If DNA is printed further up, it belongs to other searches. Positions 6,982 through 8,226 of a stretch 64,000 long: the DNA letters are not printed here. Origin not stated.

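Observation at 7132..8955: sce7726-like (PD-(D/E)xK) + sce7725-like (Beta protein) gene pair embedded in a larger operon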

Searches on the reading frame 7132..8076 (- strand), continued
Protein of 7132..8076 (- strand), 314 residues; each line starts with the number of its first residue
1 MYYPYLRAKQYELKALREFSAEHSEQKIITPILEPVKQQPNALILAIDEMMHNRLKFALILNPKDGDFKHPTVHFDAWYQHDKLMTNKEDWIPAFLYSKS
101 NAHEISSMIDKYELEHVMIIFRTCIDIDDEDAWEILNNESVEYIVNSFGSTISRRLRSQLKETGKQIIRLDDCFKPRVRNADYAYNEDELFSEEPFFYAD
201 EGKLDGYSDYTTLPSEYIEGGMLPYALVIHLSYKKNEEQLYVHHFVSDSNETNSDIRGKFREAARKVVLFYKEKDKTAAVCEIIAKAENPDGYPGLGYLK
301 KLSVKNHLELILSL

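Call 47: find_related_loci(query=A2, collection=genome_contigs, flank=8000)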
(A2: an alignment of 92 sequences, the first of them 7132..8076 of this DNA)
Query A2 (314 aa) in genome_contigs; peptide patterns used: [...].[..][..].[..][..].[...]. (x = any residue, [..] = any of these).
599 stretches matched a pattern (row limit reached: there are more); 581 encode a relative of the query (tblastn E <= 1e-3); the best 80 are kept; 80 distinct loci.
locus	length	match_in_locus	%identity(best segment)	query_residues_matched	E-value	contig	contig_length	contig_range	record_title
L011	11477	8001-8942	82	1-314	8e-176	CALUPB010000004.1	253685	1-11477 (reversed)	MAG: uncultured Bacteroidales bacterium isolate BRZ_FE__bin72 genome assembly, contig: BRZ_FE__NODE_49_length_253685_cov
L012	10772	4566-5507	82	1-314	2e-175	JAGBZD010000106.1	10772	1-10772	MAG: Paludibacteraceae bacterium isolate RGIG9579 Yak_Colon-4__c680220, whole genome shotgun sequence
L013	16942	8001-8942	80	1-314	4e-172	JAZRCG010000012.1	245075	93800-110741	MAG: Bacteroidaceae bacterium isolate T1900045515_YK20190209.MAGScoT_cleanbin_000005 SGB_7598_k141_2689079, whole genome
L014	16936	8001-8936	80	1-314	5e-172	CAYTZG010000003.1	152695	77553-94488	MAG TPA_asm: uncultured Bacteroidaceae bacterium isolate SRP199465_co2_811 genome assembly, contig: NODE_98_length_15269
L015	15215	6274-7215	77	1-314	3e-168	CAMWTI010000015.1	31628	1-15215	MAG TPA_asm: uncultured Porphyromonadaceae bacterium isolate SRR14411302_bin.1_metawrap_v1.3_MAG genome assembly, contig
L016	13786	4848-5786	75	1-314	2e-160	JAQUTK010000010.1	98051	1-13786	MAG: Bacteroidales bacterium isolate STD2_118 NODE_666_length_98051_cov_15.043564_Sandtown_D2, whole genome shotgun sequ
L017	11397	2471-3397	53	1-311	4e-110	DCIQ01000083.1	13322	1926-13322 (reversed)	MAG TPA_asm: Bacteroidales bacterium UBA1722 UBA1722_contig_5607, whole genome shotgun sequence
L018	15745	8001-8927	55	1-311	3e-110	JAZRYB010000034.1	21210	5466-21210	MAG: Candidatus Cryptobacteroides sp. isolate T1900044950_TA20190003.MAGScoT_cleanbin_000048 SGB_3599_k141_995659, whole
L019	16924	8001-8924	52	1-311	3e-106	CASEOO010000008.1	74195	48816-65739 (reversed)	uncultured Bacteroidales bacterium isolate SI.O35.metabat-bins.116 genome assembly, contig: SI.O35.metabat-bins.116.fa_k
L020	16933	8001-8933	51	1-310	2e-103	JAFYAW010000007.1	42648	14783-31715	MAG: Bacteroidales bacterium isolate RGIG6923 Sheep_Rumen-5__c1335, whole genome shotgun sequence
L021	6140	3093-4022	52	1-311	2e-98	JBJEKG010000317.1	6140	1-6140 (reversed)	MAG: Muribaculaceae bacterium isolate PUUB56_bin.015 NODE_7980_length_6140_cov_5.703205, whole genome shotgun sequence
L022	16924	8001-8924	51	1-311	1e-97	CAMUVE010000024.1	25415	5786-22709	MAG TPA_asm: uncultured Prevotella sp. isolate SRR11861928_bin.13_metaWRAP_v1.3_MAG genome assembly, contig: ERZ14209125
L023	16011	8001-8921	51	1-311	8e-96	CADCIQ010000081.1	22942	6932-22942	MAG: uncultured Bacteroidales bacterium isolate RUG14682 genome assembly, contig: RUG14682_asm_81, whole genome shotgun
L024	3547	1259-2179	50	1-311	1e-96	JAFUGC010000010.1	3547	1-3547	MAG: Clostridia bacterium isolate RGIG4463 Roe_deer_Omasum-5__c3574, whole genome shotgun sequence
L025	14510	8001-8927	50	1-311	4e-94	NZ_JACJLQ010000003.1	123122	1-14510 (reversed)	Bacteroides caecigallinarum strain An428a An428a_contig-110_2, whole genome shotgun sequence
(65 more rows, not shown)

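Call 53: predict_structure(alignment_id=A2)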
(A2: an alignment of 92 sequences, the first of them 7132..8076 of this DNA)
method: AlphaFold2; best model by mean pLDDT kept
length: 314 residues; sequences in the alignment: 92
mean_pLDDT: 95.6   pTM: 0.93
mean pLDDT of the five models: 95.6, 95.1, 95.2, 95.0, 94.9
residues with pLDDT >= 90: 288; 70-90: 23; 50-70: 3; < 50: 0
segments of 3 or more residues with pLDDT < 50: none
pLDDT, mean of each block of 10 residues (from residue 1): 98 98 98 94 96 98 91 72 92 97 96 97 97 98 93 92 97 97 98 96 94 96 96 98 98 97 98 98 97 96 98 97
secondary structure, 60 per line:
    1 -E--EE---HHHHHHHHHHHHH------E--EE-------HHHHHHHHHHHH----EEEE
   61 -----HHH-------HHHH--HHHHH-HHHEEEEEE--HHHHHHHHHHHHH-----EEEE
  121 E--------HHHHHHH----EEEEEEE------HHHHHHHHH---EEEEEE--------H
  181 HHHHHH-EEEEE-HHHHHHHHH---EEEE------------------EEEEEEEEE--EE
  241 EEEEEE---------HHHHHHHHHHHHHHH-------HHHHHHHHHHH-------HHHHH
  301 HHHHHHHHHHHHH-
elements in order: H10-22 H41-52 E57-60 H76-79 H82-86 E91-96 H99-111 E117-121 H130-136 E141-147 H154-162 E166-171 H180-186 E188-192 H194-202 E206-209 E228-236 E239-246 H256-270 H278-288 H296-313

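Call 56: fold_search(model_id=the predicted structure, library=pdb)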
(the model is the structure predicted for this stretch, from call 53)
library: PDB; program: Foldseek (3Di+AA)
matches with E <= 10: 905; with E <= 0.001: 3
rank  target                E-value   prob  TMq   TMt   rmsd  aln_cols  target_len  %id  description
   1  5l7u_B                1.5e-04  0.99  0.37  0.24  16.0       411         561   10  Crystal structure of BvGH123 with bound GalNAc (released 2017-03-22)
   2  5l7r_A                1.7e-04  0.99  0.38  0.24  15.9       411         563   10  Crystal structure of BvGH123 (released 2017-03-22)
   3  5l7u_A                5.3e-04  0.98  0.38  0.24  15.4       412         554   11  Crystal structure of BvGH123 with bound GalNAc (released 2017-03-22)
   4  5l7v_B                2.9e-03  0.92  0.38  0.24  15.7       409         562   10  Crystal Structure of BvGH123 with bond transition state analog Galthiazoline. (released 2017-03-22)
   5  5vvt_A                3.3e-03  1.00  0.42  0.33   6.5       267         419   10  Structural Investigations of the Substrate Specificity of Human O-GlcNAcase (released 2017-09-27)
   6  5un8_C                3.5e-03  0.99  0.41  0.32   6.4       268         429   10  Crystal Structure of human O-GlcNAcase in complex with glycopeptide p53 (released 2017-03-15)
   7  9qen_A                3.9e-03  0.97  0.36  0.28   7.1       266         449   12  Cryo-EM structure of human O-GlcNAcase (released 2025-09-17)
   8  5vvv_A                4.1e-03  0.99  0.40  0.32   6.7       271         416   10  Structural Investigations of the Substrate Specificity of Human O-GlcNAcase (released 2017-09-27)
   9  5un9_B                5.0e-03  0.99  0.39  0.31   8.7       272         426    9  The crystal structure of human O-GlcNAcase in complex with Thiamet-G (released 2017-03-15)
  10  8kc5_B                5.3e-03  0.99  0.39  0.51   6.3       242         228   11  De novo design protein -T09 (released 2024-08-07)
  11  5m7s_A                6.0e-03  0.99  0.41  0.31   6.7       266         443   10  Structure of human O-GlcNAc hydrolase with bound transition state analog ThiametG (released 2017-03-29)
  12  5zjm_B                6.3e-03  0.97  0.43  0.46  11.3       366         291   11  Crystal structure of N-acetylneuraminate lyase from Fusobacterium nucleatum (released 2019-01-23)
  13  5un8_A                6.7e-03  0.99  0.39  0.30   8.6       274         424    9  Crystal Structure of human O-GlcNAcase in complex with glycopeptide p53 (released 2017-03-15)
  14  9ba9                  7.6e-03  0.99  0.40  0.29   6.8       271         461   10  O-GlcNAcase (OGA) inhibitor complex for the Treatment of Alzheimer's Disease (released 2025-01-15)
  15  5m7t_B                7.6e-03  0.99  0.40  0.30   6.6       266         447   10  Structure of human O-GlcNAc hydrolase with PugNAc type inhibitor (released 2017-03-29)
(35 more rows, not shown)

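Call 62: fold_search(model_id=the predicted structure, library=viral)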
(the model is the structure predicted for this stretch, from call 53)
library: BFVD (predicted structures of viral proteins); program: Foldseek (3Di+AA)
matches with E <= 10: 489; with E <= 0.001: 1
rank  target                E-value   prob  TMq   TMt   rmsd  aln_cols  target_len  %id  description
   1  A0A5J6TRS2            4.0e-10  1.00  0.64  0.55   5.8       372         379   14  Uncharacterized protein [Gordonia phage Powerball]
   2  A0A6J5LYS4            2.0e-03  0.98  0.44  0.46   8.1       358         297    9  Uncharacterized protein [uncultured Caudovirales phage]
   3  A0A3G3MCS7            3.8e-02  0.87  0.33  0.38   6.5       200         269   12  Peptidase [Escherichia phage OLB35]
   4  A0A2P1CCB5            4.1e-02  0.77  0.30  0.12  11.9       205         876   11  (no name in the UniProt tables at hand)
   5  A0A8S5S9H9            5.5e-02  0.57  0.39  0.39  10.1       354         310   10  Uncharacterized protein [Myoviridae sp. ctByu2]
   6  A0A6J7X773            6.2e-02  0.15  0.18  0.20  18.5       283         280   12  Uncharacterized protein [uncultured Caudovirales phage]
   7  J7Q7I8                7.0e-02  0.07  0.15  0.14  22.8       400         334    9  Putative glycosyltransferase [Alphaspiravirus yamagawaense]
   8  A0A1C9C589            7.9e-02  0.90  0.32  0.43   6.5       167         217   11  Putative glycerophosphodiester phosphodiesterase [Heterosigma akashiwo virus 01]
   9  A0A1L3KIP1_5          8.4e-02  0.11  0.18  0.05  19.7       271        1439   11  Replicase polyprotein 1ab [Beihai hermit crab virus 4]
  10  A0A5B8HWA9            9.0e-02  0.75  0.37  0.40   6.1       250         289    8  Uncharacterized protein [Mimiviridae sp. ChoanoV1]
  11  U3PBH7                1.0e-01  0.82  0.31  0.17   7.5       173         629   12  Glycerophosphoryl diesterphosphodiesterase [Lactobacillus phage phiLdb]
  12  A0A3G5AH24            1.0e-01  0.14  0.23  0.23  14.4       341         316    8  Uncharacterized protein [Sylvanvirus sp.]
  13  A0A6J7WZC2            1.1e-01  0.09  0.16  0.20  24.5       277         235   12  Uncharacterized protein [uncultured Caudovirales phage]
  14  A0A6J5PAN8            1.3e-01  0.06  0.12  0.12  17.3       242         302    8  Glycosyl transferase, family 9 [uncultured Caudovirales phage]
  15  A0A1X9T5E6            1.4e-01  0.63  0.34  0.11   7.1       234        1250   11  Uncharacterized protein [Ranid herpesvirus 3]
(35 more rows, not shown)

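Call 94: search_protein_families(library=padloc, alignment_id=A6, max_evalue=0.00001)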
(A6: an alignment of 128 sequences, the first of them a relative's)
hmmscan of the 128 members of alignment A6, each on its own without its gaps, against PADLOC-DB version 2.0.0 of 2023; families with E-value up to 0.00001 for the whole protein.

A. member 1, L002:5965-6582:+ (205 aa): 2 families
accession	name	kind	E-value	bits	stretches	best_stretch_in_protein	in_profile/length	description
PDLC03952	RmrA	-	1.6e-06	25.2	1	8-47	27-66/395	-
PDLC03947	RmrA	-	5.7e-06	23.4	1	8-54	16-60/383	-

B. families by the number of members that match (of 128 scanned): 340 families (the first 25 are shown)
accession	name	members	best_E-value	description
PDLC03019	MTase_I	4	6.9e-151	Type I methyltransferase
PDLC04134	mad2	4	2e-45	mads_2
PDLC03035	MTase_I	2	3.3e-112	Type I methyltransferase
PDLC03240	MTase_II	2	1.6e-98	Type II methyltransferase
PDLC03022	MTase_I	2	3.3e-82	Type I methyltransferase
PDLC03031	MTase_I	2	4.4e-78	Type I methyltransferase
PDLC03066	Specificity_I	2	6.8e-76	Type I specificity subunit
PDLC03027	MTase_I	2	7e-71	Type I methyltransferase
PDLC03068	Specificity_I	2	1.1e-63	Type I specificity subunit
PDLC03028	MTase_I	2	1.1e-58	Type I methyltransferase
PDLC03164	Specificity_I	2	2.6e-58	Type I specificity subunit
PDLC03099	Specificity_I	2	2.7e-56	Type I specificity subunit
PDLC03021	MTase_I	2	1.8e-53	Type I methyltransferase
PDLC03082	Specificity_I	2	3.9e-53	Type I specificity subunit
PDLC03038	MTase_I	2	1.5e-52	Type I methyltransferase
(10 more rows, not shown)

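Call 95: search_protein_families(library=pfam, alignment_id=A6, max_evalue=0.00001)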
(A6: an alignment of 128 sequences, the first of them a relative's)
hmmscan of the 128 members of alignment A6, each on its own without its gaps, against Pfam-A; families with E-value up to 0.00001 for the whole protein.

A. member 1, L002:5965-6582:+ (205 aa): 4 families
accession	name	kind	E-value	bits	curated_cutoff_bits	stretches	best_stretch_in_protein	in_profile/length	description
PF01381.28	HTH_3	-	1.7e-12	47.6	23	1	8-46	1-40/55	Helix-turn-helix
PF13560.12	HTH_31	-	5.4e-07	30.3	27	1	9-44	7-44/64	Helix-turn-helix domain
PF12844.13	HTH_19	-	9e-07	29.1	30.2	1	8-40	4-36/64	Helix-turn-helix domain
PF00717.28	Peptidase_S24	-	6.7e-06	26.2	23.3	1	104-186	32-105/116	Peptidase S24-like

B. families by the number of members that match (of 128 scanned): 186 families (the first 25 are shown)
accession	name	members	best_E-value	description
PF00589.27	Phage_integrase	5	1.8e-17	Phage integrase family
PF13102.12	Phage_int_SAM_5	4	1.7e-14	Phage integrase SAM-like domain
PF16363.11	GDP_Man_Dehyd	3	2.4e-123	GDP-mannose 4,6 dehydratase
PF01370.27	Epimerase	3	5.4e-73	NAD dependent epimerase/dehydratase family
PF00072.30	Response_reg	3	2.9e-27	Response regulator receiver domain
PF07728.20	AAA_5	3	1.1e-19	AAA domain (dynein-related subfamily)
PF04321.23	RmlD_sub_bind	3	3e-16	RmlD substrate binding domain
PF13306.12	LRR_5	2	5e-189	BspA type Leucine rich repeat region (6 copies)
PF02384.22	N6_Mtase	2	2.3e-103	N-6 DNA Methylase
PF00158.32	Sigma54_activat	2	1.7e-65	Sigma-54 interaction domain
PF07690.21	MFS_1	2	9.1e-39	Major Facilitator Superfamily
PF00106.31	adh_short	2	1.3e-28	short chain dehydrogenase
PF02518.31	HATPase_c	2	3.7e-26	Histidine kinase-, DNA gyrase B-, and HSP90-like ATPase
PF00239.26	Resolvase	2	6.1e-25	Resolvase, N terminal domain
PF12161.14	HsdM_N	2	2.2e-24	HsdM N-terminal domain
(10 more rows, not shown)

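Call 118: find_related_loci(query=A2, collection=viral_contigs, flank=6000)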
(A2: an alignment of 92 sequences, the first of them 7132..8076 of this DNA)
Query A2 (314 aa) in viral_contigs; peptide patterns used: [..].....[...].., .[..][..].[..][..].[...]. (x = any residue, [..] = any of these).
64 stretches matched a pattern; 39 encode a relative of the query (tblastn E <= 1e-3); 38 distinct loci.
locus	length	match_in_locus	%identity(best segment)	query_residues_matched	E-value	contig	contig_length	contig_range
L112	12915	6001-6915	37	1-308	7e-53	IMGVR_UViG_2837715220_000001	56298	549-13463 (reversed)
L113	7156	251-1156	32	1-309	1e-40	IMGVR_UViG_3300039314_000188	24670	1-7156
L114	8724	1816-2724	32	1-311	2e-36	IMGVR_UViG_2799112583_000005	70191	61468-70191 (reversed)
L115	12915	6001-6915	33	1-311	3e-36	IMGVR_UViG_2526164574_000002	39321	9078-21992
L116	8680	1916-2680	31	1-271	3e-35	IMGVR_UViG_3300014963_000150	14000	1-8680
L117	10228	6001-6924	30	1-311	2e-31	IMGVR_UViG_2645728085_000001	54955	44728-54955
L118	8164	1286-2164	30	1-309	1e-31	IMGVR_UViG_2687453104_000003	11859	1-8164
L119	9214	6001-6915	30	1-311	1e-29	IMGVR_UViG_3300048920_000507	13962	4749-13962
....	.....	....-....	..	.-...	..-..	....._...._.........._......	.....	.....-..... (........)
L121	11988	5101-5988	29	1-311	5e-29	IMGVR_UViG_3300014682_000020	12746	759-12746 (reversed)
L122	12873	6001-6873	30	1-314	3e-29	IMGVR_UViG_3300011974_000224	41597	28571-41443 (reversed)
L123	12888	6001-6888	28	1-311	2e-28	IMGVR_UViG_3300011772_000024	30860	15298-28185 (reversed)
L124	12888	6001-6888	28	1-311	2e-28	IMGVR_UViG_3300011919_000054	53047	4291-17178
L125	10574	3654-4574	28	1-311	4e-28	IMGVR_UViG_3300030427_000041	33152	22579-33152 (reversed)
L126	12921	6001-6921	28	1-311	4e-28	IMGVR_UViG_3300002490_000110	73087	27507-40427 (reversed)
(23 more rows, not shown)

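Call 121: search_dna_similar(query=window:7132-8076:-, collection=phages, mode=protein, max_evalue=0.001, max_rows=20)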
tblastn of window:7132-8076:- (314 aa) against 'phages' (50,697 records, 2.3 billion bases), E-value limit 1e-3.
Records with a match: 3; places in all: 3; records where one place covers at least 80% of the query: 3.
Best place of each record, by identity: <60% 3.
By first word of the organism name: Bacteriophage 1; Listeria 1; Salmonella 1.
By host as written in the record: - 1; Listeria monocytogenes 1; Homo sapiens 1.
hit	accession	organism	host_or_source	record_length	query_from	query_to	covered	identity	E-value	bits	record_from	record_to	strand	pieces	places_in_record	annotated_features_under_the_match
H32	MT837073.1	Bacteriophage sp.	human fecal samples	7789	1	311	99%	48.9%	4e-89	296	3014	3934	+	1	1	record has no annotation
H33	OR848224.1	Listeria phage LM 4-14-1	Listeria monocytogenes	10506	1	314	100%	31.2%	2e-28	121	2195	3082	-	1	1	record has no annotation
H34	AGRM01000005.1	Salmonella enterica subsp. houtenae str. ATCC BAA-1581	Homo sapiens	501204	1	311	99%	29.0%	7e-27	116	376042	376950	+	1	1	hypothetical protein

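Call 122: search_dna_similar(query=window:7132-8076:-, collection=plasmids, mode=protein, max_evalue=0.001, max_rows=40)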
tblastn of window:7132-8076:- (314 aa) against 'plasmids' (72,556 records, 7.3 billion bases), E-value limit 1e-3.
Records with a match: 15; places in all: 15; records where one place covers at least 80% of the query: 14.
Best place of each record, by identity: <60% 15.
By first word of the organism name: Shinella 4; Ralstonia 3; Moraxella 2; Rhizobium 2; Enterococcus 1; arsenite-oxidising 1; Pseudorhizobium 1; Arthrobacter 1.
By predicted mobility (MOB-suite, as given by PLSDB): conjugative 5; mobilizable 5; non-mobilizable 5.
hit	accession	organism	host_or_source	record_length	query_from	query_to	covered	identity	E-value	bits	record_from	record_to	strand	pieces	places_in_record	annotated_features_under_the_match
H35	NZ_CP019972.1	Enterococcus faecium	Homo sapiens,rectal swab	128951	1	314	100%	31.5%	4e-29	124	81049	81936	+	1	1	sce7725 family protein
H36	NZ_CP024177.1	Moraxella osloensis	Homo sapiens,single cell,skin swab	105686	1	311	99%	30.2%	4e-26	115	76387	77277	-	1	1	sce7725 family protein | sce7726 family protein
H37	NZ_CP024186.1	Moraxella osloensis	single cell,skin swab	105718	1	311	99%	30.2%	4e-26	115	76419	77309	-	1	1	sce7725 family protein | sce7726 family protein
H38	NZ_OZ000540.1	Shinella sp. WSC3-e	-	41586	1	311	99%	29.7%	1e-24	111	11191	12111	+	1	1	sce7725 family protein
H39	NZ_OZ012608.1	Shinella sp. WSD5-1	-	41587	1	311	99%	29.7%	1e-24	111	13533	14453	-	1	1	sce7725 family protein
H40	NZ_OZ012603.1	Shinella sp. WSD5-1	-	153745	1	311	99%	29.7%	1e-24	111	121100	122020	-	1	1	sce7725 family protein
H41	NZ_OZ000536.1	Shinella sp. WSC3-e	-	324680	1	311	99%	29.7%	1e-24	111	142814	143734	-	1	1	sce7725 family protein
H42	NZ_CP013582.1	Rhizobium phaseoli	Phaseolus vulgaris,Whole ...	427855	1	311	99%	29.4%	6e-21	100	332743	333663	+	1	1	sce7725 family protein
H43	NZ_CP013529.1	Rhizobium phaseoli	Phaseolus vulgaris,Whole ...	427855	1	311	99%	29.4%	6e-21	100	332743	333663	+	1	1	sce7725 family protein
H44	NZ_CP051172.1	Ralstonia pseudosolanacearum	Whole organism,potato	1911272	1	311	99%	28.5%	2e-25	113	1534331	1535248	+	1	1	none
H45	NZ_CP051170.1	Ralstonia pseudosolanacearum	Whole organism,potato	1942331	1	311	99%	28.5%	2e-25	113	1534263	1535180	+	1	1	none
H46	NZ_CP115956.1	Ralstonia pseudosolanacearum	Solanum tuberosum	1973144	1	311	99%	28.2%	1e-24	111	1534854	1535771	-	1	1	none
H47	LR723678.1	arsenite-oxidising bacterium NT-25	moist arsenopyrite (FeAsS)-containing ...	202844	1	311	99%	28.2%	1e-21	102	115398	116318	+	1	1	ATP-binding protein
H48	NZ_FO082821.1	Pseudorhizobium banfieldiae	-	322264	1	311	99%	28.2%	1e-21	102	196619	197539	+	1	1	sce7725 family protein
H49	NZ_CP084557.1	Arthrobacter sp. FW306-05-C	isolate,terrestrial sediment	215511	1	69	22%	37.7%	2e-4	50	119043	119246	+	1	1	sce7725 family protein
